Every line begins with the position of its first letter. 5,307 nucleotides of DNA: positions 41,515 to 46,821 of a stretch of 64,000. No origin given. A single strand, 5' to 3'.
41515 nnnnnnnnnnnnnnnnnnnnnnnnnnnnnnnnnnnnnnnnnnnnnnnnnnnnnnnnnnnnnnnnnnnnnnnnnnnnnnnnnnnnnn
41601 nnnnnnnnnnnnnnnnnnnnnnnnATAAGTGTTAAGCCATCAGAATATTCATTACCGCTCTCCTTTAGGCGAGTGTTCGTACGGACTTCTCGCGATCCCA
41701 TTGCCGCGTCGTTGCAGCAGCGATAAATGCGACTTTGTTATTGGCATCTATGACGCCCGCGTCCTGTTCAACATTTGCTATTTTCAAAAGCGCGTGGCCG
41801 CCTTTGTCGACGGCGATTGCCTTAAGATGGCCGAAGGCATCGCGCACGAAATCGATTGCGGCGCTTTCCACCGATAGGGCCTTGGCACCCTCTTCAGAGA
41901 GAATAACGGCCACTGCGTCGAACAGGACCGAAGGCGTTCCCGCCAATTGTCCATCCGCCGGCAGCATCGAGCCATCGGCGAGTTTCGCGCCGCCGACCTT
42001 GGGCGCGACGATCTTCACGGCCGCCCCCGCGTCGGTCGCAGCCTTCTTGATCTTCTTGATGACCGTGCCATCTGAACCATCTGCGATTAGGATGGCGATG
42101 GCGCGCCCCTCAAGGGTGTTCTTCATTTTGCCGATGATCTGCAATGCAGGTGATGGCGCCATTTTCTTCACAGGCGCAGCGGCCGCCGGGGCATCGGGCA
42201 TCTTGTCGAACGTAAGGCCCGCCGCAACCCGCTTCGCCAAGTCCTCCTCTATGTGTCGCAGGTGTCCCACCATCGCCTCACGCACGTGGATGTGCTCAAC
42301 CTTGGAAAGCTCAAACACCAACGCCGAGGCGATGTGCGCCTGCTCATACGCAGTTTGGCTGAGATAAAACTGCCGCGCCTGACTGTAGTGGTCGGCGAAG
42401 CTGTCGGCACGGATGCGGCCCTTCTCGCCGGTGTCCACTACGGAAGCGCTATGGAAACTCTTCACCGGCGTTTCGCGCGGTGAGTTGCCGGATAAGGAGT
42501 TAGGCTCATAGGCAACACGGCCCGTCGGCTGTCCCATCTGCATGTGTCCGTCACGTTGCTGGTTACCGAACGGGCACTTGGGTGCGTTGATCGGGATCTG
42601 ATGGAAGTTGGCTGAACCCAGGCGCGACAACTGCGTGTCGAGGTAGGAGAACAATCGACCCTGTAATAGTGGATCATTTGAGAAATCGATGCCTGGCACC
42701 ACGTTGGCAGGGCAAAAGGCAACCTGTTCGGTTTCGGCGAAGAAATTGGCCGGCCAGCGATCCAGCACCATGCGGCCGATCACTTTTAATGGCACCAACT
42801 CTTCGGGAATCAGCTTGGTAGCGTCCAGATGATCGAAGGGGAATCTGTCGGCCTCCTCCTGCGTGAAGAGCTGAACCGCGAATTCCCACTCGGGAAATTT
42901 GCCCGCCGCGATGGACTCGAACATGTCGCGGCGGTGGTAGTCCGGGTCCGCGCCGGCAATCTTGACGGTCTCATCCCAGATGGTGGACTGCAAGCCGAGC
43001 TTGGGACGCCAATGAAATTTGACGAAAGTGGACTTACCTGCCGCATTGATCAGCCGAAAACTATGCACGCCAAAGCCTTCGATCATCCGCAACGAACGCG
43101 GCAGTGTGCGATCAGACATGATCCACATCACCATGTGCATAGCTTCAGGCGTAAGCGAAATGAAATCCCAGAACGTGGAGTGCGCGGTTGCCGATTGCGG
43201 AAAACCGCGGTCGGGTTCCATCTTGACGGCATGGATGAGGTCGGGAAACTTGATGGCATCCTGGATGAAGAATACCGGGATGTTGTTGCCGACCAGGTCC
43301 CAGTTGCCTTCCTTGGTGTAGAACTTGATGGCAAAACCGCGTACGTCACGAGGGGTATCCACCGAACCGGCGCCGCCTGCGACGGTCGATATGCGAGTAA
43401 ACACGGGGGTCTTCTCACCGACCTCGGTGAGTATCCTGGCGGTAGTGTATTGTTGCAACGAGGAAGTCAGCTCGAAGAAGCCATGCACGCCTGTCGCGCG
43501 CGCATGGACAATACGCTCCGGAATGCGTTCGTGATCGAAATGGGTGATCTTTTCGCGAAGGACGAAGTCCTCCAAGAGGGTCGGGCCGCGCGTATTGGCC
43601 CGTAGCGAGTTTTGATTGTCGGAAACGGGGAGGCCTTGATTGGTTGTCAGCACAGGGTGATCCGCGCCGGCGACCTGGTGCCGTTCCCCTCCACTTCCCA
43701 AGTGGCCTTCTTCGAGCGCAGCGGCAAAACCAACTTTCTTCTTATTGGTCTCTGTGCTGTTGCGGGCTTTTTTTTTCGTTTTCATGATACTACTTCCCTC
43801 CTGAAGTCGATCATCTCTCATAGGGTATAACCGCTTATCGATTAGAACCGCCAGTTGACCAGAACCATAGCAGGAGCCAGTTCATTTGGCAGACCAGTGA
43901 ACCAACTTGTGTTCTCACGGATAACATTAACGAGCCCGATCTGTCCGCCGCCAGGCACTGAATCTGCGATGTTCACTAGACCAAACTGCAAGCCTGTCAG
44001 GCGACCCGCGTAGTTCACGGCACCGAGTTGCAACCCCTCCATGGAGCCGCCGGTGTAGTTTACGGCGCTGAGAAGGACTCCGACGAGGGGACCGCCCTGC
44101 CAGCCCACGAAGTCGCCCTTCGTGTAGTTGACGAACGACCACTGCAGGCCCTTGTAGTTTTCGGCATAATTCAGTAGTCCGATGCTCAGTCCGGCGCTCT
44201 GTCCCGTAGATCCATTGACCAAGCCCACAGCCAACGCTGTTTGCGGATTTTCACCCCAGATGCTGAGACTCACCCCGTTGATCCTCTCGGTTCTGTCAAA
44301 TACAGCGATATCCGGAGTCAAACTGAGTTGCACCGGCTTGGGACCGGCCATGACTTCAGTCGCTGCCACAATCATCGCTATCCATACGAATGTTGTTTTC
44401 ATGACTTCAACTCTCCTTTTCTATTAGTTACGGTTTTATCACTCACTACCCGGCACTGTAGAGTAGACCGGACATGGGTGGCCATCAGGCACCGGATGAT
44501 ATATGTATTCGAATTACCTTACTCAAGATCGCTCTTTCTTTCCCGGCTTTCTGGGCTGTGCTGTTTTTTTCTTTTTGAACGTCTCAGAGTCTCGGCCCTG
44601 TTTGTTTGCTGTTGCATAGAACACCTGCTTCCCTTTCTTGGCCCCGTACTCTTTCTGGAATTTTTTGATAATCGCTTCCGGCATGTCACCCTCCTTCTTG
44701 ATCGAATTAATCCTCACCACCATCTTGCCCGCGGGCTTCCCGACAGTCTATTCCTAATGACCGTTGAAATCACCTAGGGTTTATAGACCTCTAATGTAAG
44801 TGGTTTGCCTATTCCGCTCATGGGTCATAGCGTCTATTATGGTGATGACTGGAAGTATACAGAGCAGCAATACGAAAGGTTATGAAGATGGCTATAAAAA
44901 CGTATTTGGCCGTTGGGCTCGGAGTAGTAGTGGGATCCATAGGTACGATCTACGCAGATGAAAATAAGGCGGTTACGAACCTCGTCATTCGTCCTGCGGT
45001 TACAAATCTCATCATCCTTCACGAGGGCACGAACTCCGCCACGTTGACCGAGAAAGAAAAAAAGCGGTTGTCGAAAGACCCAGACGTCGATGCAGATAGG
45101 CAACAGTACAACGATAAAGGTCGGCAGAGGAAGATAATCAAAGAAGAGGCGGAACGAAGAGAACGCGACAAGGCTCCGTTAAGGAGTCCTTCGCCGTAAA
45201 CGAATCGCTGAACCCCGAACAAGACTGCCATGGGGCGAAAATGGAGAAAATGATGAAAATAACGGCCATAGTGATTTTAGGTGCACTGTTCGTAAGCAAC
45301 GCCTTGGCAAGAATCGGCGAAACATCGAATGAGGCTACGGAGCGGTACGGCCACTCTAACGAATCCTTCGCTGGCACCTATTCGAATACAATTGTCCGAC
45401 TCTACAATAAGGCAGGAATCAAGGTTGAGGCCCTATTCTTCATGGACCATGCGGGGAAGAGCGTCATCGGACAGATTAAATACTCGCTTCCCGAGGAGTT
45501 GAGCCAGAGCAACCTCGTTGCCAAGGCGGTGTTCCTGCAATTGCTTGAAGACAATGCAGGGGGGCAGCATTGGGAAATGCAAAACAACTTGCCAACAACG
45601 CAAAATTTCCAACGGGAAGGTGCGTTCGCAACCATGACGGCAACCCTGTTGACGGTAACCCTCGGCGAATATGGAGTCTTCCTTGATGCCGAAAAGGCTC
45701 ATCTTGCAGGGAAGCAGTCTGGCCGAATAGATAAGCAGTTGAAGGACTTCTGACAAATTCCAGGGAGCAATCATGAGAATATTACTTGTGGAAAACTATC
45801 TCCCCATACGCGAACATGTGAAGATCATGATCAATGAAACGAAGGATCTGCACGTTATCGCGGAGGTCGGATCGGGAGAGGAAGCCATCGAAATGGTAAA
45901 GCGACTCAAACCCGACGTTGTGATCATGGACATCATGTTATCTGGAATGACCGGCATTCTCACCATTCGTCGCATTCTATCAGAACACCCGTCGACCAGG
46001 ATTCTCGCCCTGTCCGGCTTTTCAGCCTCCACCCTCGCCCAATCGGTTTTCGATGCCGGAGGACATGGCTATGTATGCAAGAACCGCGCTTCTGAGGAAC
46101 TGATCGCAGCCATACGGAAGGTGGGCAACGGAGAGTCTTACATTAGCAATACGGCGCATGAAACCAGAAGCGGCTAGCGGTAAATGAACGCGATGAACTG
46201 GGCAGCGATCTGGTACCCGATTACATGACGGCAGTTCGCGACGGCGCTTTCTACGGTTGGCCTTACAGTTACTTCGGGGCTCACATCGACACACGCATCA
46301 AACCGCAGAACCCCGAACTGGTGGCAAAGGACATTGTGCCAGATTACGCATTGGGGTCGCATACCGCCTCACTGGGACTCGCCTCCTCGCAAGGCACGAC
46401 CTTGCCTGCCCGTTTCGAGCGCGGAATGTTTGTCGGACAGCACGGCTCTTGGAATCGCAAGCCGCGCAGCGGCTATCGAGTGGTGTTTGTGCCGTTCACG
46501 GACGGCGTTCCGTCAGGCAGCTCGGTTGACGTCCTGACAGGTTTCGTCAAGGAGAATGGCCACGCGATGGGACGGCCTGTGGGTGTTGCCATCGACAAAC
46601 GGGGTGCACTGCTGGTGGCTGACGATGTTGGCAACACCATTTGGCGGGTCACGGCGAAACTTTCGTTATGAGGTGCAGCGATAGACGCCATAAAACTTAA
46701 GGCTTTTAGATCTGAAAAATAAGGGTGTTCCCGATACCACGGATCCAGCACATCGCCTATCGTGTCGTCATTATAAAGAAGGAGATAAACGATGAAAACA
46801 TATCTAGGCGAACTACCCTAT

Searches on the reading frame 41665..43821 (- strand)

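Call 45: search_protein_families(library=pfam, proteins=[window:41665-43821:-], max_evalue=0.01)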
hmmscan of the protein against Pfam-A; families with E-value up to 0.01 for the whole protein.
window:41665-43821:- (718 aa): 3 families
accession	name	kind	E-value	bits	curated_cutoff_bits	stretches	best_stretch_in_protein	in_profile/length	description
PF00199.24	Catalase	-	1.1e-177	591.4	25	1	59-444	1-382/383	Catalase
PF06628.17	Catalase-rel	-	1e-21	77.3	30.1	1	473-536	2-65/65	Catalase-related immune-responsive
PF18011.7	Catalase_C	-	1.8e-09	37.8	24.6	1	571-700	1-133/150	C-terminal domain found in long catalases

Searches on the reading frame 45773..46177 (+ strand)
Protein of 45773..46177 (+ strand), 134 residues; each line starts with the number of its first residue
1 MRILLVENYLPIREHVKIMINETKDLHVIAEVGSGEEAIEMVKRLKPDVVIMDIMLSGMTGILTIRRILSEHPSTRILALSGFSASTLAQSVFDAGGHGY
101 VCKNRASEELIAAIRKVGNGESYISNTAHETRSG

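Call 45: search_protein_families(library=pfam, proteins=[window:45773-46177:+], max_evalue=0.01)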
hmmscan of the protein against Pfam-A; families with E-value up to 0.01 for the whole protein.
window:45773-46177:+ (134 aa): 1 family
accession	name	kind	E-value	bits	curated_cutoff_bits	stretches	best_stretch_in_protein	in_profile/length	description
PF00072.30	Response_reg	-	2e-22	79.9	30.2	1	3-115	1-111/111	Response regulator receiver domain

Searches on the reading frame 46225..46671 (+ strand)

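Call 45: search_protein_families(library=pfam, proteins=[window:46225-46671:+], max_evalue=0.01)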
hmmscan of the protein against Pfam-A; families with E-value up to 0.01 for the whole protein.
window:46225-46671:+ (148 aa): 1 family
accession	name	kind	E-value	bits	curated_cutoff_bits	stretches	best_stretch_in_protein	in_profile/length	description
PF01436.27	NHL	-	0.0077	16.7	20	0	117-137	3-22/28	NHL repeat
